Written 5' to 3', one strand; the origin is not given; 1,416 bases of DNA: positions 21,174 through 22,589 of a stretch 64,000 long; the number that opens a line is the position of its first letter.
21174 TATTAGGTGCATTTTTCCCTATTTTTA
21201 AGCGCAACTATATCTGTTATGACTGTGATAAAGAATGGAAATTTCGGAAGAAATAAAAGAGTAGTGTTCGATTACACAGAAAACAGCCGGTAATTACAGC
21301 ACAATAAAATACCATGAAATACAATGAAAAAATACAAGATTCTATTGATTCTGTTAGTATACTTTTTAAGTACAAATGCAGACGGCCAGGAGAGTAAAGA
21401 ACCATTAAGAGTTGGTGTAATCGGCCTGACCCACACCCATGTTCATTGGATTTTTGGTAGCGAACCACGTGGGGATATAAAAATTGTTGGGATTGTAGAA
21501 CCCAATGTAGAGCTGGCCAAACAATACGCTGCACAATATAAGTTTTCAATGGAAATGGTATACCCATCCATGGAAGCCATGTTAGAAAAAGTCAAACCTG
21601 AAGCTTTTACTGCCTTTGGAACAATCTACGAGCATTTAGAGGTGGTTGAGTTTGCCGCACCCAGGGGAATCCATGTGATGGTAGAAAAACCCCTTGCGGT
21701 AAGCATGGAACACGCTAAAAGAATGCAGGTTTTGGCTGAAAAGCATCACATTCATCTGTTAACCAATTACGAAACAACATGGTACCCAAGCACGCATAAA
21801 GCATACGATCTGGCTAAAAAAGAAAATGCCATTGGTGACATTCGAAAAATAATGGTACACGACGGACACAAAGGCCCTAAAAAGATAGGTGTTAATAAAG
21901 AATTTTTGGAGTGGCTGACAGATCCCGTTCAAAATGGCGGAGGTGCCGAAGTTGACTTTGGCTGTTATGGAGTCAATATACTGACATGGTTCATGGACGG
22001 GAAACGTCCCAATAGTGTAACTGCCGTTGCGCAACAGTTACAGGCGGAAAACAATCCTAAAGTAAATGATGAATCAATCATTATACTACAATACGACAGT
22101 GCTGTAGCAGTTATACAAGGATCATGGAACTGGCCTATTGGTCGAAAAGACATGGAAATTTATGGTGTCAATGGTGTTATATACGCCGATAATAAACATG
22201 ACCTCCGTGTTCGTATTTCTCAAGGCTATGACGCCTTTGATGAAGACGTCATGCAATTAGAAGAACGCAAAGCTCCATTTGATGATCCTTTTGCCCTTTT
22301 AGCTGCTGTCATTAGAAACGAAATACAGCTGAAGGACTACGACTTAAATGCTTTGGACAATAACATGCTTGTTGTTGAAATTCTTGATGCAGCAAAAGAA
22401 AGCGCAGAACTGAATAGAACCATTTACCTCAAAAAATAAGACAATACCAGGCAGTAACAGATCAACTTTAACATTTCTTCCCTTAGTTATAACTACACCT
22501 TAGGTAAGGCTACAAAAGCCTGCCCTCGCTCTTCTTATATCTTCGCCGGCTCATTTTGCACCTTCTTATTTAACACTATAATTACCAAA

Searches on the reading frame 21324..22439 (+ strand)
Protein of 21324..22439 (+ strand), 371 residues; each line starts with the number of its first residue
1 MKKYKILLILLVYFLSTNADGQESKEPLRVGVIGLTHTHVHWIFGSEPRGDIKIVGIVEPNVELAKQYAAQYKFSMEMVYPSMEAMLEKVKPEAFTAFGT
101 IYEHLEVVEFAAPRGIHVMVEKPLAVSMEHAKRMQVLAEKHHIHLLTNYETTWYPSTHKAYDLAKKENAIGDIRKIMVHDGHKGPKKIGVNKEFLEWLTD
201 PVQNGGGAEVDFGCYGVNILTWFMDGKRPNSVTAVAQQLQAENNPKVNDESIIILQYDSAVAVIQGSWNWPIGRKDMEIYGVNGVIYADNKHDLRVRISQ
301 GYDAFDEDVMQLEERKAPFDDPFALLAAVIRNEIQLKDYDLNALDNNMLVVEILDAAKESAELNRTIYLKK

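Call 22: search_protein_families(library=pfam, proteins=[window:21324-22439:+], max_evalue=0.001)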
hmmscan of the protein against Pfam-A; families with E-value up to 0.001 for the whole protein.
window:21324-22439:+ (371 aa): 3 families
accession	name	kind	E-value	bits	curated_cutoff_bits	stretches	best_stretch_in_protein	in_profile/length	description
PF01408.29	GFO_IDH_MocA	-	6.1e-17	62.9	24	1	28-146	1-117/120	Oxidoreductase family, NAD-binding Rossmann fold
PF22725.1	GFO_IDH_MocA_C3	-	1e-16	61.5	27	1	166-286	9-123/124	GFO/IDH/MocA C-terminal domain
PF02894.22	GFO_IDH_MocA_C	-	2.3e-10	41.1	22.9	1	167-367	6-216/218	Oxidoreductase family, C-terminal alpha/beta domain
